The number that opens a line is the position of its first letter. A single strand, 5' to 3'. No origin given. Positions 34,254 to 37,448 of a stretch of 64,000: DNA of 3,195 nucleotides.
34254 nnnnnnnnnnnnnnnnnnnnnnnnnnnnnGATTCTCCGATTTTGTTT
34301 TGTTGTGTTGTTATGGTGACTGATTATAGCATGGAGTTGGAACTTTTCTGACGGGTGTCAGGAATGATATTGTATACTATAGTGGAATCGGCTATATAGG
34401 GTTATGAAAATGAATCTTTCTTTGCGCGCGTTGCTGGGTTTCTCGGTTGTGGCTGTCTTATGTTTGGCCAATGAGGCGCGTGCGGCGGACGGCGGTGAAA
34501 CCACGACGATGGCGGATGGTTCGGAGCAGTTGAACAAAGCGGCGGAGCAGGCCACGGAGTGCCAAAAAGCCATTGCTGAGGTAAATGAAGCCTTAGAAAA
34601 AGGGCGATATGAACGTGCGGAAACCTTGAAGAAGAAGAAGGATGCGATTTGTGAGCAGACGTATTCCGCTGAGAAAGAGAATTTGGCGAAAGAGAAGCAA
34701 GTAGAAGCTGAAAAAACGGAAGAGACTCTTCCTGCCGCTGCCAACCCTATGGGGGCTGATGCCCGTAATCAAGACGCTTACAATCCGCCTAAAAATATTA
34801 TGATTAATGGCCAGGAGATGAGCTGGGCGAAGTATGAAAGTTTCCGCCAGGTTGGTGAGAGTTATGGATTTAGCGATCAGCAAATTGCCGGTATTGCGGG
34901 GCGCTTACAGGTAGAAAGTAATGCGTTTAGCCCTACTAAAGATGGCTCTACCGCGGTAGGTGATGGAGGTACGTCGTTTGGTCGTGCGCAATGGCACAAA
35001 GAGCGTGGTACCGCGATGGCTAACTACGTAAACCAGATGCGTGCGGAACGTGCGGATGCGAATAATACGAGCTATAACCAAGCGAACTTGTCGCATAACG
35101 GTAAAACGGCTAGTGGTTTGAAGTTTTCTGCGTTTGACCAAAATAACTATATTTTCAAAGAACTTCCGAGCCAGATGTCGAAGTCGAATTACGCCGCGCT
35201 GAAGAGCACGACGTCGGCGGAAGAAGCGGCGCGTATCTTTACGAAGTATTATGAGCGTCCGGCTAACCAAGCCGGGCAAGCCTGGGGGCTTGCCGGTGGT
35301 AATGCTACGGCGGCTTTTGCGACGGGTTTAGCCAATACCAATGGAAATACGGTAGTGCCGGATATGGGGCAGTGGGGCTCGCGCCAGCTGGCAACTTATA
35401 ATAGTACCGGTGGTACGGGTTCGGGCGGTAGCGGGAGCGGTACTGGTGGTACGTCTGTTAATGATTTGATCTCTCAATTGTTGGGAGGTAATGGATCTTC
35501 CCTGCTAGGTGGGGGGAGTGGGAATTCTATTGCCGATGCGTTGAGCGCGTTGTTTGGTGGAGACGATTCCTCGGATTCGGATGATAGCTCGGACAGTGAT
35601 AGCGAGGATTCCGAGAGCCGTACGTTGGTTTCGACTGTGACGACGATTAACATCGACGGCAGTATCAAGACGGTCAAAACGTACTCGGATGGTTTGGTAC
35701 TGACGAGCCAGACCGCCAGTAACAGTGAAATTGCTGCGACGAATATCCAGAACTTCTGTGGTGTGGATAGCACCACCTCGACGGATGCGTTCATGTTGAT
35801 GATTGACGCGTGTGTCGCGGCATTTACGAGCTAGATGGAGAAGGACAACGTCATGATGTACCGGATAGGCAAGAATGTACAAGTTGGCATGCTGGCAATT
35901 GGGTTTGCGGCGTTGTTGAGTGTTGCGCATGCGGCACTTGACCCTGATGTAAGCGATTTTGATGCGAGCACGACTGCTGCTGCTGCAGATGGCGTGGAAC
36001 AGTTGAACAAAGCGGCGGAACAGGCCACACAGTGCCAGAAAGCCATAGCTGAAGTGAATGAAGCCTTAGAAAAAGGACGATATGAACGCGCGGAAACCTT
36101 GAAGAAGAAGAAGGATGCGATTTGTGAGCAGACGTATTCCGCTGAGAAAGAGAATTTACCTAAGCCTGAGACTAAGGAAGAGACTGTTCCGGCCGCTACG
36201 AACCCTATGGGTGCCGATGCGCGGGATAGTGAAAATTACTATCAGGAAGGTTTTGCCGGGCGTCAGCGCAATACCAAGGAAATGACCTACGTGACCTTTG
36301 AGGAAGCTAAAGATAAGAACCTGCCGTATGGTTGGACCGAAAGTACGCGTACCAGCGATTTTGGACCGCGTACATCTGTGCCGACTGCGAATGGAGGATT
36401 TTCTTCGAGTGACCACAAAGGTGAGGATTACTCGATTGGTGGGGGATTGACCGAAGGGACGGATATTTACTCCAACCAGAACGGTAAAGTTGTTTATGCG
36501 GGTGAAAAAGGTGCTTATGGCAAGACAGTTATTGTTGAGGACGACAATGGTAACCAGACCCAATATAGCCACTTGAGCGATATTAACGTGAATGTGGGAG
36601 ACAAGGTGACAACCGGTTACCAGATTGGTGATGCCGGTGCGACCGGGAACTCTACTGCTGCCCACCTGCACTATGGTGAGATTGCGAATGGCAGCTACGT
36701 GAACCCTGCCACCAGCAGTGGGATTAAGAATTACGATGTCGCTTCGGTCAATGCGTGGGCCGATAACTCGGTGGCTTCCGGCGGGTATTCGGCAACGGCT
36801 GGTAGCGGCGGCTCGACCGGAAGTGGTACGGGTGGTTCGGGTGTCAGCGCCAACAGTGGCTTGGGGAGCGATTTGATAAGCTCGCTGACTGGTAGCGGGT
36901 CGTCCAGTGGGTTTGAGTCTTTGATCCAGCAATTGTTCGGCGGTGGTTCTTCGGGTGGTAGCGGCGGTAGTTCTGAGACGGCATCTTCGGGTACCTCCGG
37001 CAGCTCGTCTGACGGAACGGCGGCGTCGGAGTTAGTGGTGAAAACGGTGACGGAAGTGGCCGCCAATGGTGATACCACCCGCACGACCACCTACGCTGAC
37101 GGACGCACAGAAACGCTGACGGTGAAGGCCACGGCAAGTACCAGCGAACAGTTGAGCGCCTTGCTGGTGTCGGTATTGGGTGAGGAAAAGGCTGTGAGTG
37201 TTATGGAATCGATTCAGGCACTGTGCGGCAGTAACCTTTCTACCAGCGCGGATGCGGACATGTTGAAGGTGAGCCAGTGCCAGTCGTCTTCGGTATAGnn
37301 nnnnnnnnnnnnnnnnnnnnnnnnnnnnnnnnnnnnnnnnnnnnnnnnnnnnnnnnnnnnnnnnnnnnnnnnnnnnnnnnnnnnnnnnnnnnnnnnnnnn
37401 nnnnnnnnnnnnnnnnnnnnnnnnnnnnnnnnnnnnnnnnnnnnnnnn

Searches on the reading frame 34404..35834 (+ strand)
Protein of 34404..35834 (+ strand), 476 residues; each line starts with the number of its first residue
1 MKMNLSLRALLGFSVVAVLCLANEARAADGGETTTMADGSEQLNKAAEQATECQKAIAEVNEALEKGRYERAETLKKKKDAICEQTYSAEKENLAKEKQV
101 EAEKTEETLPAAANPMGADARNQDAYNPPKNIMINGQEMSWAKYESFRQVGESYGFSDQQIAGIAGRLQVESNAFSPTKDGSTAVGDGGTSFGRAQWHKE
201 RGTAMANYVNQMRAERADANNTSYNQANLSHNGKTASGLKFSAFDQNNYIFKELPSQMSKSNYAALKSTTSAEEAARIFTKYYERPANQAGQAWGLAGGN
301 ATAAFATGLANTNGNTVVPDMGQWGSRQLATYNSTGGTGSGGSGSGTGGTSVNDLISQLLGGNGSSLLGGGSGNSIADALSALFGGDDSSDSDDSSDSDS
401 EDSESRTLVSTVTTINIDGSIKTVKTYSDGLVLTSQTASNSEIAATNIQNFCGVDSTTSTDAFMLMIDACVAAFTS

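Call 7: search_protein_families(library=pfam, proteins=[window:34404-35834:+], max_evalue=0.0001)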
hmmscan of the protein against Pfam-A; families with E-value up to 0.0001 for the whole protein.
window:34404-35834:+ (476 aa): 1 family
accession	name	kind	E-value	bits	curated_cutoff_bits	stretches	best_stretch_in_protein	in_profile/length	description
PF18013.6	Phage_lysozyme2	-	2e-14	54.4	28.2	1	153-290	12-123/140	Phage tail lysozyme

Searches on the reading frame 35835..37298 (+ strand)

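Call 7: search_protein_families(library=pfam, proteins=[window:35835-37298:+], max_evalue=0.0001)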
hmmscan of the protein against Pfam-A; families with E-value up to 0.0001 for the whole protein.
window:35835-37298:+ (487 aa): 1 family
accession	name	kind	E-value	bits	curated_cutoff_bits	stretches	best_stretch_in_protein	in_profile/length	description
PF01551.29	Peptidase_M23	-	1.8e-23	83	28.7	1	194-291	3-96/96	Peptidase family M23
